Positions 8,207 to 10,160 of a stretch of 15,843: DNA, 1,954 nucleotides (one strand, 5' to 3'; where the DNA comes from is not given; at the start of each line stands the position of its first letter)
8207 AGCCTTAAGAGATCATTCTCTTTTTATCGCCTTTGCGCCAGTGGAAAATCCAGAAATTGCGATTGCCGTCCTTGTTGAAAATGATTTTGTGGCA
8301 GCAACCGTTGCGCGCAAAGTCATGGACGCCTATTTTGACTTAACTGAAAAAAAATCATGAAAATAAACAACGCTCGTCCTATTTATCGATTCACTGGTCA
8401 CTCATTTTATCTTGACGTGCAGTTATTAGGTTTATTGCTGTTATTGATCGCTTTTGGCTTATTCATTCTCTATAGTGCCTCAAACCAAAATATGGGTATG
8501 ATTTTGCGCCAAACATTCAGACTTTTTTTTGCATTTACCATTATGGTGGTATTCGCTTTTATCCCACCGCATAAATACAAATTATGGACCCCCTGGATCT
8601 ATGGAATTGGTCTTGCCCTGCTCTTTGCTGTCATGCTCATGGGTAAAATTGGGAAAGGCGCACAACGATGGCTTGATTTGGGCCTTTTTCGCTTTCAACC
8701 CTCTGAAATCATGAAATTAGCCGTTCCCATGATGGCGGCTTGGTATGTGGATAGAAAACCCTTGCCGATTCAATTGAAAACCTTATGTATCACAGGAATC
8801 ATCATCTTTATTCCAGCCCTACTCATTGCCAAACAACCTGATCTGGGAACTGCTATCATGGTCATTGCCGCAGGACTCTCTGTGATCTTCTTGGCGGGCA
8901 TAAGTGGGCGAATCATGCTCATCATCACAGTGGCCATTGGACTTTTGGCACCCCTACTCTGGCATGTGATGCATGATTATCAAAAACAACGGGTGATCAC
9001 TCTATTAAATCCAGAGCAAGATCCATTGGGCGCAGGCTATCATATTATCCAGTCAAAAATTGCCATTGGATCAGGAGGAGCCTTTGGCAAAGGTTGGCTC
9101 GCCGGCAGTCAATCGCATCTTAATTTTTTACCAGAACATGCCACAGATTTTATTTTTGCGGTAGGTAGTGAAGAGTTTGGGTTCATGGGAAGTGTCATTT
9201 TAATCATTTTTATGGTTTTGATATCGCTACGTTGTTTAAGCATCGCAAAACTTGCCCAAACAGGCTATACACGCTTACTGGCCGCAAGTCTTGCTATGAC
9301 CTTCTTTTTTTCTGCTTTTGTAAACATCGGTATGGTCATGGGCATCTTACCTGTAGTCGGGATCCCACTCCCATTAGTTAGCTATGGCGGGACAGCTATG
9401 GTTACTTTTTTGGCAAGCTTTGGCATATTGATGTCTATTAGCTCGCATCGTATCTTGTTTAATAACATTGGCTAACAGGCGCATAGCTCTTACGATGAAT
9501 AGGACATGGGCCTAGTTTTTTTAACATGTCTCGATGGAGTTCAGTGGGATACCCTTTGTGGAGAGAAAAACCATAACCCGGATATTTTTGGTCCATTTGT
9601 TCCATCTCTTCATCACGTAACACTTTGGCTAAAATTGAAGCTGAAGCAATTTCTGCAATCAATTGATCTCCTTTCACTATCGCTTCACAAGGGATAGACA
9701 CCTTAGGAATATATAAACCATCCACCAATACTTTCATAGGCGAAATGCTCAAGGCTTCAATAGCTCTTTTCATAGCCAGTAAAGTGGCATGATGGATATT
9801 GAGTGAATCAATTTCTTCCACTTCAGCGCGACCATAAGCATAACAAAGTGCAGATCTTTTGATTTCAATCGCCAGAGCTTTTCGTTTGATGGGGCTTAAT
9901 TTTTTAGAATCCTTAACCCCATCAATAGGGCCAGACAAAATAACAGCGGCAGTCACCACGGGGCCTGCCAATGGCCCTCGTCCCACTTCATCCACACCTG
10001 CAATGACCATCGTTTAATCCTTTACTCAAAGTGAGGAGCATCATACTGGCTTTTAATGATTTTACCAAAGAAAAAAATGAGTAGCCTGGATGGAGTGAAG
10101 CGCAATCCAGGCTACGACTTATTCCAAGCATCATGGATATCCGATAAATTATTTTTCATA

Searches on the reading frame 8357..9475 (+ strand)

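Call 7: search_protein_families(library=pfam, proteins=[window:8357-9475:+])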
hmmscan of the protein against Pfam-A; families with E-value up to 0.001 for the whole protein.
window:8357-9475:+ (372 aa): 1 family
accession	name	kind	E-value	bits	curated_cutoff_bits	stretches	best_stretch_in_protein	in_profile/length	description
PF01098.24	FTSW_RODA_SPOVE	-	7.2e-103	344.7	26.4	1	24-365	5-354/356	Cell cycle protein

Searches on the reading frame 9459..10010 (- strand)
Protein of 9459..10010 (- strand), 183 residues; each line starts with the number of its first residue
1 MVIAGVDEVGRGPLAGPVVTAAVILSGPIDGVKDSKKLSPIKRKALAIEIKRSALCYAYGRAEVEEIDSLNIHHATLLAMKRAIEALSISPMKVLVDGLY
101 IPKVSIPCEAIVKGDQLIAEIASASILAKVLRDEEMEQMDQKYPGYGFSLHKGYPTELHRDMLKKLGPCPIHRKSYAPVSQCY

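Call 7: search_protein_families(library=pfam, proteins=[window:9459-10010:-])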
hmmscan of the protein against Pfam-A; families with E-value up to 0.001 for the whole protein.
window:9459-10010:- (183 aa): 1 family
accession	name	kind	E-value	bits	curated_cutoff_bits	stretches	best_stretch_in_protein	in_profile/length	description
PF01351.25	RNase_HII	-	1.5e-40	139.7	25.8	1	4-178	1-198/199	Ribonuclease HII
